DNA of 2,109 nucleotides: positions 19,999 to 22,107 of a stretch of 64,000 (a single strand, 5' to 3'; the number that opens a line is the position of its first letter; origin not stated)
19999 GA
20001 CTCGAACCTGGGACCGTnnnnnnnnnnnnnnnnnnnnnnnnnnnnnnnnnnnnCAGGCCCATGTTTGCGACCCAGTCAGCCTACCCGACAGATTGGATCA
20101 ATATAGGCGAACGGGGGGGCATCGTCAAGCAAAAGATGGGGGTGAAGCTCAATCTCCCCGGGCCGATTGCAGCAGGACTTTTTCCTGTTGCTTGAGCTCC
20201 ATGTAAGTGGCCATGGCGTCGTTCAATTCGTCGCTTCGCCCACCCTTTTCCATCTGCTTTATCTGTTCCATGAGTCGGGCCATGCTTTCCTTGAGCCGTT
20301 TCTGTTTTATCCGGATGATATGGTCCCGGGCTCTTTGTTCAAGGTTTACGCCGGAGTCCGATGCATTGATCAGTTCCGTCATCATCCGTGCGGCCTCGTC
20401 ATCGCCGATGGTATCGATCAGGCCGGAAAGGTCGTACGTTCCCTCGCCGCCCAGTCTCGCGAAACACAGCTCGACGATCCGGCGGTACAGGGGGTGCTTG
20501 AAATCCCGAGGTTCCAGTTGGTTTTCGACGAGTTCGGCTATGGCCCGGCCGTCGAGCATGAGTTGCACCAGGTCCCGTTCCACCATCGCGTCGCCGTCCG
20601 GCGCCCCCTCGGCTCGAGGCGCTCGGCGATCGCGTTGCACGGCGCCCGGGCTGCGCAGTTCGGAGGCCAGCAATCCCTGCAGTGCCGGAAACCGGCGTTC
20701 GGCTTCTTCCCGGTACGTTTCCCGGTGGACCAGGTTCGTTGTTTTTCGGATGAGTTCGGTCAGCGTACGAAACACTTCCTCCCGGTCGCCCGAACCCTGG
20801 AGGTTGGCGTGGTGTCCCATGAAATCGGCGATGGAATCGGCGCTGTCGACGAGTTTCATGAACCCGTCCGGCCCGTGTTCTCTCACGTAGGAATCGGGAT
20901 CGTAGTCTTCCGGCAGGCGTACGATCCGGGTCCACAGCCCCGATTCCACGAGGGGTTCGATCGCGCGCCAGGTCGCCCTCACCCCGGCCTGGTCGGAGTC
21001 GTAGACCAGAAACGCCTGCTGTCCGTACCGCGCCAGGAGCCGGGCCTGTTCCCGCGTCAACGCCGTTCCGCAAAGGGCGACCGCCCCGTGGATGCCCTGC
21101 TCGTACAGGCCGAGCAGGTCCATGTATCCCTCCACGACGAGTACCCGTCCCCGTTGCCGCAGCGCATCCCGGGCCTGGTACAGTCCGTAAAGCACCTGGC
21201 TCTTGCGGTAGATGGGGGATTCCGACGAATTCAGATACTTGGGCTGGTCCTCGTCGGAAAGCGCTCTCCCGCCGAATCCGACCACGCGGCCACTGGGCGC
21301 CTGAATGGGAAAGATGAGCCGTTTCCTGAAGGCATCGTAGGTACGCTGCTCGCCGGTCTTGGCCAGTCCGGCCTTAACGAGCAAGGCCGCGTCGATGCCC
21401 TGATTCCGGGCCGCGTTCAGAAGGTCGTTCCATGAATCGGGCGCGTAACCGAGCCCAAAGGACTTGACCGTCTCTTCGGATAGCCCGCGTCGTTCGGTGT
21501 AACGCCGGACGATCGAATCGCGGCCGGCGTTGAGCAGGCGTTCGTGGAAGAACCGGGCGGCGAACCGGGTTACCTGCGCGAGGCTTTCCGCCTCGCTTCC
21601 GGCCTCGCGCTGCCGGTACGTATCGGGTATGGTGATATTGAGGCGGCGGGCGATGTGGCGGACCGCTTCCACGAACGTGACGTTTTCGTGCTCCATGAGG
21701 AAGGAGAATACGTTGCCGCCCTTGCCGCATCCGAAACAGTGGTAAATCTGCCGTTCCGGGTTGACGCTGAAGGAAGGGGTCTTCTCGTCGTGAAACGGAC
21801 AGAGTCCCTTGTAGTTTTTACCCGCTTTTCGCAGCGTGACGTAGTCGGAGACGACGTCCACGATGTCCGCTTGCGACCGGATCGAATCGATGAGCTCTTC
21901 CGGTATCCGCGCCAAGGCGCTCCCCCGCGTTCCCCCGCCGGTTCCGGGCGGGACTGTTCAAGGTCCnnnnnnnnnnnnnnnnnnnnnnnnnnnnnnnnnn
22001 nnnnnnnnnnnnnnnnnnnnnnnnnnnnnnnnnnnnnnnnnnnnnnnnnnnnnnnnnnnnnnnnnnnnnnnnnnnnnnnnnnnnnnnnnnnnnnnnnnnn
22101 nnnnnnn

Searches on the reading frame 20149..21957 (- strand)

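Call 54: search_protein_families(library=pfam, proteins=[window:20149-21957:-], max_evalue=0.00001)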
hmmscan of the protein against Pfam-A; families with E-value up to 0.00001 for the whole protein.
window:20149-21957:- (602 aa): 6 families
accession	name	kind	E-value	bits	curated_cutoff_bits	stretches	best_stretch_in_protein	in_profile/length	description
PF01807.25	Zn_ribbon_DnaG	-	1.5e-41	140.6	24.9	1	19-112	2-95/98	CHC2 zinc finger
PF08275.17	DNAG_N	-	2.1e-40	138.2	26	1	137-263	1-128/128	DNA primase catalytic core, N-terminal domain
PF13155.12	Toprim_2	-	3.2e-19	69.5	22.1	1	274-357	2-87/88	Toprim-like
PF13662.12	Toprim_4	-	3.1e-15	56.6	25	1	271-341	2-79/85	Toprim domain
PF01751.28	Toprim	-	1.9e-08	34.8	23.1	1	272-339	2-86/96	Toprim domain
PF13362.12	Toprim_3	-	6e-08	33.5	27.2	1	272-364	2-95/95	Toprim domain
